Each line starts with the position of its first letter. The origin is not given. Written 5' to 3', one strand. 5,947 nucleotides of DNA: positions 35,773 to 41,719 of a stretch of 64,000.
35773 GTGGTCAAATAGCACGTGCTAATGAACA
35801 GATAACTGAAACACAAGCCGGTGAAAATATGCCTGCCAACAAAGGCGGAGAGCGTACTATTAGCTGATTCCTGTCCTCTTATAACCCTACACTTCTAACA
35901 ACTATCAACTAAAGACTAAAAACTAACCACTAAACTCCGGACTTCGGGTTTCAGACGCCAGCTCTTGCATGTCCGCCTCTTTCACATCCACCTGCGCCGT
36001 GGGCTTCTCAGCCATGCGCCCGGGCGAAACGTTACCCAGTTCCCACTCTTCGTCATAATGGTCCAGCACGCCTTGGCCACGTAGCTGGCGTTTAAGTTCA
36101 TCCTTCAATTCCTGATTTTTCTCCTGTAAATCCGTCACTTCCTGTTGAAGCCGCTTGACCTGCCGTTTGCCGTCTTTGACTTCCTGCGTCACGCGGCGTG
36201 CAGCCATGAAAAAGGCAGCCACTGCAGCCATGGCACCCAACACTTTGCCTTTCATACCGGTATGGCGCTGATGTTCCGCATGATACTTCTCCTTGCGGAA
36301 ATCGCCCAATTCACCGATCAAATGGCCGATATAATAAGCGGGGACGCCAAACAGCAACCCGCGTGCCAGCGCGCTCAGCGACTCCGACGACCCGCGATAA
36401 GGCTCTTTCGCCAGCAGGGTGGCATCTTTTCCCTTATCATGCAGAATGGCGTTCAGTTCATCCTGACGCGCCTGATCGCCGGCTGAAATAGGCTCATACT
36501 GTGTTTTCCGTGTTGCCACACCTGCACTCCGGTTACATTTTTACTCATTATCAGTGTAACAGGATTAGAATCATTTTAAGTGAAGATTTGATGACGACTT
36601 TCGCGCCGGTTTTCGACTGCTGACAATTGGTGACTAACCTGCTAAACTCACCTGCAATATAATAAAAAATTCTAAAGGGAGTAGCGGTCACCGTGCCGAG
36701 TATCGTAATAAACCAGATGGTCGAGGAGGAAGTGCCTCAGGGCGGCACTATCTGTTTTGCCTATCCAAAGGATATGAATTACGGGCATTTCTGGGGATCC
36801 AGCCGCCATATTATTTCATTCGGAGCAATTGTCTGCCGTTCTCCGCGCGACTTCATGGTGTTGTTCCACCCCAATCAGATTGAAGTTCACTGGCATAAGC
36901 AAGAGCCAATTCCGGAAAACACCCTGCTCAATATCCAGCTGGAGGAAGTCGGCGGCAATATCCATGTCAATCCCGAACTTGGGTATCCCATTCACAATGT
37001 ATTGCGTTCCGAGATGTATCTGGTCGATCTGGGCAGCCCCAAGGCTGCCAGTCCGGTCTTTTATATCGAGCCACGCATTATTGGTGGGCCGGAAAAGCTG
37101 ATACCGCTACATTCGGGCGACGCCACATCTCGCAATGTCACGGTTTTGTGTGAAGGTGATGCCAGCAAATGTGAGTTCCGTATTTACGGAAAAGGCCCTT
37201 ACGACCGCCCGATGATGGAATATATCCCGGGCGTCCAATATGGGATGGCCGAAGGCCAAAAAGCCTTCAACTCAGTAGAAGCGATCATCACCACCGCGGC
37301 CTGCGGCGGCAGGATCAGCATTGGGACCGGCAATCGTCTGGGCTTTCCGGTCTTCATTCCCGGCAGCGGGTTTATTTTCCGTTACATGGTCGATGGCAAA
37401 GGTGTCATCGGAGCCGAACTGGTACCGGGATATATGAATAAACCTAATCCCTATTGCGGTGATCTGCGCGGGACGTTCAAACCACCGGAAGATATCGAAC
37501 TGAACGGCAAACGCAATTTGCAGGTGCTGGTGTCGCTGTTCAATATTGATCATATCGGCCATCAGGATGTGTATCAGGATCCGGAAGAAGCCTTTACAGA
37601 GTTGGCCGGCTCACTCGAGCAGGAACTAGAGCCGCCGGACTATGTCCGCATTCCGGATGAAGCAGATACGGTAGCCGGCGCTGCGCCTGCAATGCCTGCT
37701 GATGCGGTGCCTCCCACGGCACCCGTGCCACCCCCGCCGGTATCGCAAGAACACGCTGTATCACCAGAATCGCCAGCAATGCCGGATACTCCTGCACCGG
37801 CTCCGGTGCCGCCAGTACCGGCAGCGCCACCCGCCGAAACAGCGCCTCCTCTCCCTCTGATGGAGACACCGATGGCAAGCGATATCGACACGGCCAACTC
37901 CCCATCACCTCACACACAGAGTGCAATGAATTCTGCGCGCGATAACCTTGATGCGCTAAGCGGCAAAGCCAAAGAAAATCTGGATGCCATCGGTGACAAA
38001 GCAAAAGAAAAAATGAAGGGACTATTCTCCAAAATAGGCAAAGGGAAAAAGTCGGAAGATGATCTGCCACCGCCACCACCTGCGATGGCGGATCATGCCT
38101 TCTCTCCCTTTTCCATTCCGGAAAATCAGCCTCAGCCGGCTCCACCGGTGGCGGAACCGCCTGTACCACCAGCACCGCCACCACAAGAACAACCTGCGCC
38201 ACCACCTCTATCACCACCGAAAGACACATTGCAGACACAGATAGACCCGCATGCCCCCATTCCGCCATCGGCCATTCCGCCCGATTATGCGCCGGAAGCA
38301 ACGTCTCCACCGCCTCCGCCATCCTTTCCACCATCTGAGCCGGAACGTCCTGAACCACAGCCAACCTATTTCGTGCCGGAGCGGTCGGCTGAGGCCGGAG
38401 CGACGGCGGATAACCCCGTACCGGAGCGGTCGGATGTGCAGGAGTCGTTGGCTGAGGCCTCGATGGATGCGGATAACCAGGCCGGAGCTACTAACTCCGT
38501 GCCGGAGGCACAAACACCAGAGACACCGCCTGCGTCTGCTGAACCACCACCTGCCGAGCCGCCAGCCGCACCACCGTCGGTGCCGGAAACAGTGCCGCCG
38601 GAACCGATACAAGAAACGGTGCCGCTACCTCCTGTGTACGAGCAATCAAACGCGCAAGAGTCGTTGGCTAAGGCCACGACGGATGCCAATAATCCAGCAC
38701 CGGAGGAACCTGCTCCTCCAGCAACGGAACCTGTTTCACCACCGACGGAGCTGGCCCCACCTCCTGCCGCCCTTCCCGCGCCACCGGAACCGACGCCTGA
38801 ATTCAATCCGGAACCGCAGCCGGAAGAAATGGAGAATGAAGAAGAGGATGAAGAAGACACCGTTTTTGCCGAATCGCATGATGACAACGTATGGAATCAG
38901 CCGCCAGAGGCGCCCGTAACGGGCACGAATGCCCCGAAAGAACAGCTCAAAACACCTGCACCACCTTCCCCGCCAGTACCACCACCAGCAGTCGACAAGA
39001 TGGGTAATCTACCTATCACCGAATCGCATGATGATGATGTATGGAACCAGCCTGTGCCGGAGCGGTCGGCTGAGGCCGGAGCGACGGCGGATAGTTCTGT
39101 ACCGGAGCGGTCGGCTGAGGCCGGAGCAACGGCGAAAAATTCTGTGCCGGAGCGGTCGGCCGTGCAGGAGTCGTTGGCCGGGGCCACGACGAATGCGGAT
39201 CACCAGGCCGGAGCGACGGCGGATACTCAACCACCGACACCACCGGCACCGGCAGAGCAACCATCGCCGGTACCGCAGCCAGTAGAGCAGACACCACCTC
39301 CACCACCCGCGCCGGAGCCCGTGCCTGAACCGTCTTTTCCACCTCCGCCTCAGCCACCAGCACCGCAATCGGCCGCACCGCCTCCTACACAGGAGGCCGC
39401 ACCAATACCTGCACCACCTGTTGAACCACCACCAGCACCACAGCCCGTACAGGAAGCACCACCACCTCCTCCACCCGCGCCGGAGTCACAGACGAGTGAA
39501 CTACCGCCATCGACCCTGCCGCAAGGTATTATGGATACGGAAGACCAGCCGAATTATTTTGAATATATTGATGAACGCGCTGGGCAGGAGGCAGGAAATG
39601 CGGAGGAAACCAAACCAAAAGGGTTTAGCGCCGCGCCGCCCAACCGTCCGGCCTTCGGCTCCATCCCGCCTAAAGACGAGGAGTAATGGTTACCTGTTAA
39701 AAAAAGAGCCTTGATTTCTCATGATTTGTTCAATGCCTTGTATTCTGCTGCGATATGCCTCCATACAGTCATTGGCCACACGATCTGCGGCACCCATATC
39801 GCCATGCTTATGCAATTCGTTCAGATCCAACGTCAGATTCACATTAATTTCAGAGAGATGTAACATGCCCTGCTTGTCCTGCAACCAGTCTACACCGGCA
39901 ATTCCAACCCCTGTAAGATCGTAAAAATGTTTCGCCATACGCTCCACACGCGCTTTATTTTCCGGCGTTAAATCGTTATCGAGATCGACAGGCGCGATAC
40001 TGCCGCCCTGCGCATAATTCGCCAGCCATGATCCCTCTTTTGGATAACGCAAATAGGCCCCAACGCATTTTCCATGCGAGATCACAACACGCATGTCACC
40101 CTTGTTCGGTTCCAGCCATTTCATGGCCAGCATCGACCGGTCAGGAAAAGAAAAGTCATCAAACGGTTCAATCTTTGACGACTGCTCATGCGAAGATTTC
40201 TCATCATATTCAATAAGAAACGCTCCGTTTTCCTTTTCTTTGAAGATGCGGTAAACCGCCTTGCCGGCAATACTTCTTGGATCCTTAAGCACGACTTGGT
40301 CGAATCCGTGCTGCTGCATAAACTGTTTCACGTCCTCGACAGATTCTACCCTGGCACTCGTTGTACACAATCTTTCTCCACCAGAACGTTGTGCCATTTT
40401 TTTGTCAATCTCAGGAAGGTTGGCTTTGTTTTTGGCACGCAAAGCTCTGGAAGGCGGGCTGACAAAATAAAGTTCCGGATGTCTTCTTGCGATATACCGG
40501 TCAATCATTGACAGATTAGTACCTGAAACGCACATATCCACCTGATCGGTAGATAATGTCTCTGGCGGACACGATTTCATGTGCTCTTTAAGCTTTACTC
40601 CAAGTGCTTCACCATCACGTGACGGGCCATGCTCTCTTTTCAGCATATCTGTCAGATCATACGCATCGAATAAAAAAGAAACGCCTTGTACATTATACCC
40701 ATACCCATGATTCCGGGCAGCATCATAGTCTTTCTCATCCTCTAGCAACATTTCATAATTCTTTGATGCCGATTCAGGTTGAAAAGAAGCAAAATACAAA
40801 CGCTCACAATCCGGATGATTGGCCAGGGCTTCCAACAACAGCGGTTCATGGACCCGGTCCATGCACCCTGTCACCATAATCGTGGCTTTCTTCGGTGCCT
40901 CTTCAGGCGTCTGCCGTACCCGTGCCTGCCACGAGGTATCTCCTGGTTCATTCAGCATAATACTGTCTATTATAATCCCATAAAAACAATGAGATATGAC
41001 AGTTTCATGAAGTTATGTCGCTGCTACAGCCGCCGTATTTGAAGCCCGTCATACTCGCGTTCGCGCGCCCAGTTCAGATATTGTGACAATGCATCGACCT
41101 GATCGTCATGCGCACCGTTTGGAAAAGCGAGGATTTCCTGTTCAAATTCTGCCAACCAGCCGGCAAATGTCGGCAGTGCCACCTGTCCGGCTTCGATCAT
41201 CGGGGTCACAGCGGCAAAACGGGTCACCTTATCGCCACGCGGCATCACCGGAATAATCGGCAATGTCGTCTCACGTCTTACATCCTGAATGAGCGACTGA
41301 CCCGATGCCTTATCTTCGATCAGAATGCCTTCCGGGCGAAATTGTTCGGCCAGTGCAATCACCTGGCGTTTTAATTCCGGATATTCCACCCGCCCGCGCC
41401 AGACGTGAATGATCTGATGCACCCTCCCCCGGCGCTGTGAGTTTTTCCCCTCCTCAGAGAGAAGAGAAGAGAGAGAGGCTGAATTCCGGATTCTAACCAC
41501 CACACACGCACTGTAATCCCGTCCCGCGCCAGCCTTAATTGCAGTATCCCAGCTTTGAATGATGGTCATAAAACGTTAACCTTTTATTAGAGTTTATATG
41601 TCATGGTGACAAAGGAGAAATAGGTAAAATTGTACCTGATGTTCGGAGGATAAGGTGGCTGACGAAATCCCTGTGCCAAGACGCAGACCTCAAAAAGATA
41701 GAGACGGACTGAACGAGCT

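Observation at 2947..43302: RcGTA-type head-tail genes keep canonical order but are dispersed over about 40 kb by insertions at nearly every gene junction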

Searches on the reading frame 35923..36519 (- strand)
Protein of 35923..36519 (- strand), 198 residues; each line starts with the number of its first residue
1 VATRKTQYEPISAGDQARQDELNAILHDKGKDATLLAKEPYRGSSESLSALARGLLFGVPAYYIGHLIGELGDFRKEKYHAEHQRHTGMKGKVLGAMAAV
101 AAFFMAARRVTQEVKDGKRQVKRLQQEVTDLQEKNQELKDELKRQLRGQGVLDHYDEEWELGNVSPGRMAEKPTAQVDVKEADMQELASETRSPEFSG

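Call 6: search_protein_families(library=pfam, proteins=[window:35923-36519:-], max_evalue=0.01)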
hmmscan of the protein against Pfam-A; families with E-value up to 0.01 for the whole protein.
window:35923-36519:- (198 aa): 1 family
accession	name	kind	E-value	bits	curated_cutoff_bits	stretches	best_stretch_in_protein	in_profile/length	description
PF04977.20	DivIC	-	0.0051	17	28.9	1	105-144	10-49/80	Septum formation initiator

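Call 15: search_protein_families(library=phrogs, proteins=[window:35923-36519:-], max_evalue=0.01)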
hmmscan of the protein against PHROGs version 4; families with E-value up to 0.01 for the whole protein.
window:35923-36519:- (198 aa): 3 families
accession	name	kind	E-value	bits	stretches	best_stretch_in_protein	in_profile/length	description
phrog_7569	-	unknown function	4.3e-05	24.5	1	92-154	78-140/158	-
phrog_3671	-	unknown function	0.0011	20.2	1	98-145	17-69/87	-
phrog_31771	-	unknown function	0.0034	18.3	1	57-150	32-125/210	-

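Call 88: search_protein_families(library=ncbifam, proteins=[window:35923-36519:-], max_evalue=0.01)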
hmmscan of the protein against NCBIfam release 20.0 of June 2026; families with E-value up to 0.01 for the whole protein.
window:35923-36519:- (198 aa): 3 families
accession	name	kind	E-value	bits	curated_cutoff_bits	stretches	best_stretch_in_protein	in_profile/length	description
TIGR02894.1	DNA_bind_RsfA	subfamily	0.0046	17.1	126.45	1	80-147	65-132/161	RsfA family transcriptional regulator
TIGR04211.1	SH3_and_anchor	equivalog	0.0082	15.8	65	0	109-143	122-156/198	TIGR04211 family SH3 domain-containing protein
NF047408.1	SA0632_fam_LP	equivalog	0.009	15.6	70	0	113-142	23-52/68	SA0632 family lipoprotein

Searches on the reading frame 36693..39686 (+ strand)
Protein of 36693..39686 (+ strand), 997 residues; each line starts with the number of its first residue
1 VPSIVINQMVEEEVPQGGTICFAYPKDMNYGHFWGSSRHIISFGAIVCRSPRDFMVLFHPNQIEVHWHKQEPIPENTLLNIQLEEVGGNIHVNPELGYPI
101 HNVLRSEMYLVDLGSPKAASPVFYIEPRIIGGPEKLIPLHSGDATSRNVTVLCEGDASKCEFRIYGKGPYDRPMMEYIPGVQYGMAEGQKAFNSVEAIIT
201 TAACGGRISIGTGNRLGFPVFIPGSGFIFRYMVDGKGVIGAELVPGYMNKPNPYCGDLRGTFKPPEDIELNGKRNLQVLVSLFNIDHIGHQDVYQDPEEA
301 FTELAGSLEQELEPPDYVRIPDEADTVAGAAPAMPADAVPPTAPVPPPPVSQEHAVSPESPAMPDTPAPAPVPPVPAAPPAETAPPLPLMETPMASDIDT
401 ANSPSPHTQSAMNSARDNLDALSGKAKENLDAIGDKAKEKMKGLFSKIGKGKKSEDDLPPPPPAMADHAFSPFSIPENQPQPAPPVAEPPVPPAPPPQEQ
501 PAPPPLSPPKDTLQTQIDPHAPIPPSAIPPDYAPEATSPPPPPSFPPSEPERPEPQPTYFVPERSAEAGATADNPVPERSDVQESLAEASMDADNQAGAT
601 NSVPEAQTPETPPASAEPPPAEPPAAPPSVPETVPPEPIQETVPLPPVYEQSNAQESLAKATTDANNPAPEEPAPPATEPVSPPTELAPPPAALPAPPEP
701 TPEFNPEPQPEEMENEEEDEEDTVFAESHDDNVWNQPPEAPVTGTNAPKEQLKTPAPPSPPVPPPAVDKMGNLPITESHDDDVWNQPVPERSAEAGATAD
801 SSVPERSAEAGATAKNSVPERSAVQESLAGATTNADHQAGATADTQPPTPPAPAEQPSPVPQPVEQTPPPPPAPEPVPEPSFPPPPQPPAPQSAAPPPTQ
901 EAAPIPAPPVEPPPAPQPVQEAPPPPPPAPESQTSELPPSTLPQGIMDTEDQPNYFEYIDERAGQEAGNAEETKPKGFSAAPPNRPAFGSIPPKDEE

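Call 6: search_protein_families(library=pfam, proteins=[window:36693-39686:+], max_evalue=0.01)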
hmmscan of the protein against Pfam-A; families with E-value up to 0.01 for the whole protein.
window:36693-39686:+ (997 aa): 0 families

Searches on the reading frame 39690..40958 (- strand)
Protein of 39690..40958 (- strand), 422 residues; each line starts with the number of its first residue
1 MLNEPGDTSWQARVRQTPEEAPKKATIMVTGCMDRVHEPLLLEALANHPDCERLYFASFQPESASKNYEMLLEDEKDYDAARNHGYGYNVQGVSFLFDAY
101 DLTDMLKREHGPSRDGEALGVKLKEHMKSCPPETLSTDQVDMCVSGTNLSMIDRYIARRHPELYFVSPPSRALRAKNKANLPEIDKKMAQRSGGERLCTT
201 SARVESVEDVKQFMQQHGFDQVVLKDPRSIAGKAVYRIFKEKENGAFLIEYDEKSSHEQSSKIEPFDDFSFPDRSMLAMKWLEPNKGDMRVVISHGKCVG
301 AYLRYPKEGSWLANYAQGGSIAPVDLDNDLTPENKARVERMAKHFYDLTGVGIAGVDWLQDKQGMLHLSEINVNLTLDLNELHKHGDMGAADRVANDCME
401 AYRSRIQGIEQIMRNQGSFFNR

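Call 6: search_protein_families(library=pfam, proteins=[window:39690-40958:-], max_evalue=0.01)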
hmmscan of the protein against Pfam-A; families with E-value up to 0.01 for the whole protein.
window:39690-40958:- (422 aa): 4 families
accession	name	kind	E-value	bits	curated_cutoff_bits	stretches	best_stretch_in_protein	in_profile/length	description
PF02955.21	GSH-S_ATP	-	1.8e-08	34.5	23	1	204-374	18-162/175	Prokaryotic glutathione synthetase, ATP-grasp domain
PF08443.16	RimK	-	4.9e-07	30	21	1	285-380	86-172/188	RimK-like ATP-grasp domain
PF14398.11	ATPgrasp_YheCD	-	9.5e-07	28.8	26.8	1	195-373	26-225/255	YheC/D like ATP-grasp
PF14397.11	ATPgrasp_ST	-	9.5e-05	22.2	31.4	0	338-382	218-263/278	Sugar-transfer associated ATP-grasp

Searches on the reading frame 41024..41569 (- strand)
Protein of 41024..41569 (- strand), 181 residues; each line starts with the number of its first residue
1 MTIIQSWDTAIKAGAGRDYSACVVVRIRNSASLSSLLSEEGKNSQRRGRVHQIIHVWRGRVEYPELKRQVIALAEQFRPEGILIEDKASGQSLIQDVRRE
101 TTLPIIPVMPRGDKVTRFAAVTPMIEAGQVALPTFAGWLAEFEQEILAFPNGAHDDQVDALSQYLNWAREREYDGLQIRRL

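Call 3: search_protein_families(library=pfam, proteins=[window:41024-41569:-], max_evalue=0.01)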
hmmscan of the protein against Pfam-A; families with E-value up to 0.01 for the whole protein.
window:41024-41569:- (181 aa): 1 family
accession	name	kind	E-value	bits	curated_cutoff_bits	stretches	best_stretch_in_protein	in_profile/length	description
PF17289.8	Terminase_6C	-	2.1e-17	63.9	22.6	1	6-166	2-153/155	Terminase RNaseH-like domain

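Call 70: search_protein_families(library=ncbifam, proteins=[window:41024-41569:-], max_evalue=0.001)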
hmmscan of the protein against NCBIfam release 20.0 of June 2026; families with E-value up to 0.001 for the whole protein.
window:41024-41569:- (181 aa): 1 family
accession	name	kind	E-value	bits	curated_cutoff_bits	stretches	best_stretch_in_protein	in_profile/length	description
TIGR01630.1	psiM2_ORF9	equivalog_domain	8.7e-24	84.7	41.65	1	53-166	18-138/142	phage terminase large subunit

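Call 81: find_homologous_proteins(query=window:41024-41569:-, max_evalue=1e-10)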
Query window:41024-41569:- (181 aa): 602 proteins with E <= 1e-10 among 734 candidates; the best 120 are listed.
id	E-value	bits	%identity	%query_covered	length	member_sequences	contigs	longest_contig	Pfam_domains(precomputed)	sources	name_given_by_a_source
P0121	3.5e-114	396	100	100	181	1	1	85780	PF17289.9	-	-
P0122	1.1e-66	242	64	100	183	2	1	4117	PF17289.9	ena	-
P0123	5.7e-65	236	63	99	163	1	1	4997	PF17289.9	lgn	-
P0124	8.8e-65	235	62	100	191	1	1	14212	PF17289.9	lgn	-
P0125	9.0e-64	232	62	100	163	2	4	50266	PF17289.9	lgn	-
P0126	1.6e-63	231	63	99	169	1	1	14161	PF17289.9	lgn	-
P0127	7.8e-63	229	64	99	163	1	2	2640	PF17289.9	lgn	-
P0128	1.8e-62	228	58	99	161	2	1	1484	PF17289.9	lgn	-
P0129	2.2e-62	228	62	100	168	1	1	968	PF17289.9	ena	-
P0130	3.1e-61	224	62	100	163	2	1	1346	PF17289.9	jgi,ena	-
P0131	4.2e-60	220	60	98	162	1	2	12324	PF17289.9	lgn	-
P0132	6.2e-60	220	59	99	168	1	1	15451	PF17289.9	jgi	jgi:predicted phage terminase large subunit-like protein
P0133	1.5e-59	218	59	100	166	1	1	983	PF17289.9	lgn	-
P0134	1.7e-59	218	60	100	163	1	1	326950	PF17289.9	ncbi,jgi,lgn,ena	-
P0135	3.2e-59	217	60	99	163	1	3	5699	PF17289.9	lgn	-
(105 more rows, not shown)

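Call 84: find_encoding_contigs(protein=P0125, flank=10000, max_places=3)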
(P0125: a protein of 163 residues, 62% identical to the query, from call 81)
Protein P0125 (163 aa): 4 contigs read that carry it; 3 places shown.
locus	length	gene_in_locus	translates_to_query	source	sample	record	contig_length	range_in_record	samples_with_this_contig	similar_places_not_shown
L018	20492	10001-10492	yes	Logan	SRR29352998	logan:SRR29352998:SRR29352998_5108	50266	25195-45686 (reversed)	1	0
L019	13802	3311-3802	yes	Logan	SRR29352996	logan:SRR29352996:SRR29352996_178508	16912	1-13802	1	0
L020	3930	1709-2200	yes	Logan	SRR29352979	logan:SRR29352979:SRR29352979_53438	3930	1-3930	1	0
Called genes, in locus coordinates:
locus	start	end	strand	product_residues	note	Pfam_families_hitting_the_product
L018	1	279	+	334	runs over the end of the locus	PF01047:MarR (weak), PF12802:MarR_2, PF13527:Acetyltransf_9 (weak), PF00583:Acetyltransf_1, PF13673:Acetyltransf_10, PF13508:Acetyltransf_7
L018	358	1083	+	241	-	-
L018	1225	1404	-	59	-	PF04964:Flp_Fap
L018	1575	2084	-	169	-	-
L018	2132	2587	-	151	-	-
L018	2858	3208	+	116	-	-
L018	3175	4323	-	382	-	-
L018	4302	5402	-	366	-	-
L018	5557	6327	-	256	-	-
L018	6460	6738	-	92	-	-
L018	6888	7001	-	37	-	-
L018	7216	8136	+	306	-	-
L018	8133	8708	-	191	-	-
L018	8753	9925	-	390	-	-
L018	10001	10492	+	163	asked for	PF17289:Terminase_6C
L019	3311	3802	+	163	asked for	PF17289:Terminase_6C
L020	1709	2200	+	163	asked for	PF17289:Terminase_6C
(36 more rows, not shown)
